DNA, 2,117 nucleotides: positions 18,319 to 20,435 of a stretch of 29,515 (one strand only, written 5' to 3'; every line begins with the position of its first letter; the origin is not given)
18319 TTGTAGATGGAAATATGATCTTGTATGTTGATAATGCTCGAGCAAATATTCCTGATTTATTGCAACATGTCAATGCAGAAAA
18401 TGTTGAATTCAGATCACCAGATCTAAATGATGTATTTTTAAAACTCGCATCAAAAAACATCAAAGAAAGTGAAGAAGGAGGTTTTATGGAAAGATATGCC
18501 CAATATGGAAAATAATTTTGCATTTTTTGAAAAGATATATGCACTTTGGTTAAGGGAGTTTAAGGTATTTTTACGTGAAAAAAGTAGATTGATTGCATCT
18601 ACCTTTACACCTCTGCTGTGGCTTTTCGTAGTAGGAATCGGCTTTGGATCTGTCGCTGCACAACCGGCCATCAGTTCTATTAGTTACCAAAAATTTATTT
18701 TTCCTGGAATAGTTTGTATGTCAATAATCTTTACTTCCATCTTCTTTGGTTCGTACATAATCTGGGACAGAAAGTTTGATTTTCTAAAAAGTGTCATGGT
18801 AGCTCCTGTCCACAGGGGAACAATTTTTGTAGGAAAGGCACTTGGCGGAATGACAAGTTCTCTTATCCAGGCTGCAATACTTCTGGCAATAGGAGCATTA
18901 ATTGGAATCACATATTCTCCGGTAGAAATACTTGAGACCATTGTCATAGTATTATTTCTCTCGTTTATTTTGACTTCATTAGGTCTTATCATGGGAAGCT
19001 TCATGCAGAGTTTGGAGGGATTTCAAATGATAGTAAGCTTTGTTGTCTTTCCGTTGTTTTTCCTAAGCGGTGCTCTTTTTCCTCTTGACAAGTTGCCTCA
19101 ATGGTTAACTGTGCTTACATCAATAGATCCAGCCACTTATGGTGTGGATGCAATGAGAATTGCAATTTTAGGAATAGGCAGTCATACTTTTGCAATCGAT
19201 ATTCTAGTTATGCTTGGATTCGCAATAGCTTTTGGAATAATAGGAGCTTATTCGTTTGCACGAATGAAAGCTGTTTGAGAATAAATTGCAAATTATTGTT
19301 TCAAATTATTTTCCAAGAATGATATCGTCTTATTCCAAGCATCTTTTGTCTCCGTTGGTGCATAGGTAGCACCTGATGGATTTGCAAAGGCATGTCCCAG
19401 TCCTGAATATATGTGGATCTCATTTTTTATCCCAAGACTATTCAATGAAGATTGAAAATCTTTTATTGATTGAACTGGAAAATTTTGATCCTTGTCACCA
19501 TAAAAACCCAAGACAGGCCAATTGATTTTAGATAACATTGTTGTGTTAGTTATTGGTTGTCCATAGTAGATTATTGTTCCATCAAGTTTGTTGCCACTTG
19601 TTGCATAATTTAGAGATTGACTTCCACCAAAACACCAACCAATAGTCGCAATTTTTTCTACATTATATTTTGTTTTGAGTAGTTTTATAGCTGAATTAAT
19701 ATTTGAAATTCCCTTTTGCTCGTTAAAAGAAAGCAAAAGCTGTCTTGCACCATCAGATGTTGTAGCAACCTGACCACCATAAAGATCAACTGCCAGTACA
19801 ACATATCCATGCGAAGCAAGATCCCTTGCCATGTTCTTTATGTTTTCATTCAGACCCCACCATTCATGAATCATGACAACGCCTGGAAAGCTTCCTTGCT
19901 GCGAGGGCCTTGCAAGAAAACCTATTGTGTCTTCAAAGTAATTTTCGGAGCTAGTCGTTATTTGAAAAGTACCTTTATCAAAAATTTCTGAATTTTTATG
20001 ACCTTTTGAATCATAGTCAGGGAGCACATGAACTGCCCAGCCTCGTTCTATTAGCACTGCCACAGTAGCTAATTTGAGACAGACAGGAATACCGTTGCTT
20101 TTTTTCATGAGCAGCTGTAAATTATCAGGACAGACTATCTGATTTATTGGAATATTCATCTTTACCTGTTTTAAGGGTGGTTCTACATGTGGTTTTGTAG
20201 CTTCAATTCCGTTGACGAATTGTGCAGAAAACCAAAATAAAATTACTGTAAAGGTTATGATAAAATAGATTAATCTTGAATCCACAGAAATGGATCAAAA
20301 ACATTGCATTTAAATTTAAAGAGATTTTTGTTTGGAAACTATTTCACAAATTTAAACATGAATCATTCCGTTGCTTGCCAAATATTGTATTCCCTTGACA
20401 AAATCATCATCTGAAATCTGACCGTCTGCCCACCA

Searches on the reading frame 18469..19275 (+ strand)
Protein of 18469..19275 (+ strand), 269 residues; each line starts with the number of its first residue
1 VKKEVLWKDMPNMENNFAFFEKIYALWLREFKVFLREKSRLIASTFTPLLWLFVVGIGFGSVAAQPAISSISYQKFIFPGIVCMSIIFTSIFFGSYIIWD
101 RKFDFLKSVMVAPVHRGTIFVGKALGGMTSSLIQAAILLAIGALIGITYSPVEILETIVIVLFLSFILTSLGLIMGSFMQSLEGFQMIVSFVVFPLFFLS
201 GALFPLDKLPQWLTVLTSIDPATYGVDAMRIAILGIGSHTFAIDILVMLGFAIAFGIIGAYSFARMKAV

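Call 59: search_protein_families(library=pfam, proteins=[window:18469-19275:+], max_evalue=0.001)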
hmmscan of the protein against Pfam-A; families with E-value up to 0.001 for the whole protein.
window:18469-19275:+ (269 aa): 2 families
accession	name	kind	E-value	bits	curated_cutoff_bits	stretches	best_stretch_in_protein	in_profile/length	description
PF01061.29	ABC2_membrane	-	1.7e-36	126.2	26.9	1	22-233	2-210/211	ABC-2 type transporter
PF12698.13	ABC2_membrane_3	-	2.9e-18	66.5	31.6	1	72-261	159-347/347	ABC-2 family transporter protein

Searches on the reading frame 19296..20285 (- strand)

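Call 59: search_protein_families(library=pfam, proteins=[window:19296-20285:-], max_evalue=0.001)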
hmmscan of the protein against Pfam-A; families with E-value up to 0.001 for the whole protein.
window:19296-20285:- (330 aa): 9 families
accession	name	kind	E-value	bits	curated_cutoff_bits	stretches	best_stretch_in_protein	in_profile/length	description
PF01738.24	DLH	-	8.3e-49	166.5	21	1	122-326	3-215/217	Dienelactone hydrolase family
PF12740.14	PETase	-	3.7e-09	36.8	28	1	130-309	51-222/263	PET hydrolase-like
PF00561.26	Abhydrolase_1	-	9e-08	32.5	25.8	1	142-228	16-87/245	alpha/beta hydrolase fold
PF12146.15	Hydrolase_4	-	1.1e-07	31.8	27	0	148-238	19-105/239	Serine aminopeptidase, S33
PF07224.18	Chlorophyllase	-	1.2e-06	28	26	1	101-178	5-87/301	Chlorophyllase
PF00326.27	Peptidase_S9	-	4.3e-06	26.8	22.6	1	228-314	117-202/213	Prolyl oligopeptidase family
PF12695.13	Abhydrolase_5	-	1.3e-05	25.5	27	1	178-299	25-141/164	Alpha/beta hydrolase family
PF02230.22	Abhydrolase_2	-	3.8e-05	24.1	23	1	204-300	99-201/217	Phospholipase/Carboxylesterase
PF03403.19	PAF-AH_p_II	-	0.00061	18.9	20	0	197-260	208-272/372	Platelet-activating factor acetylhydrolase, isoform II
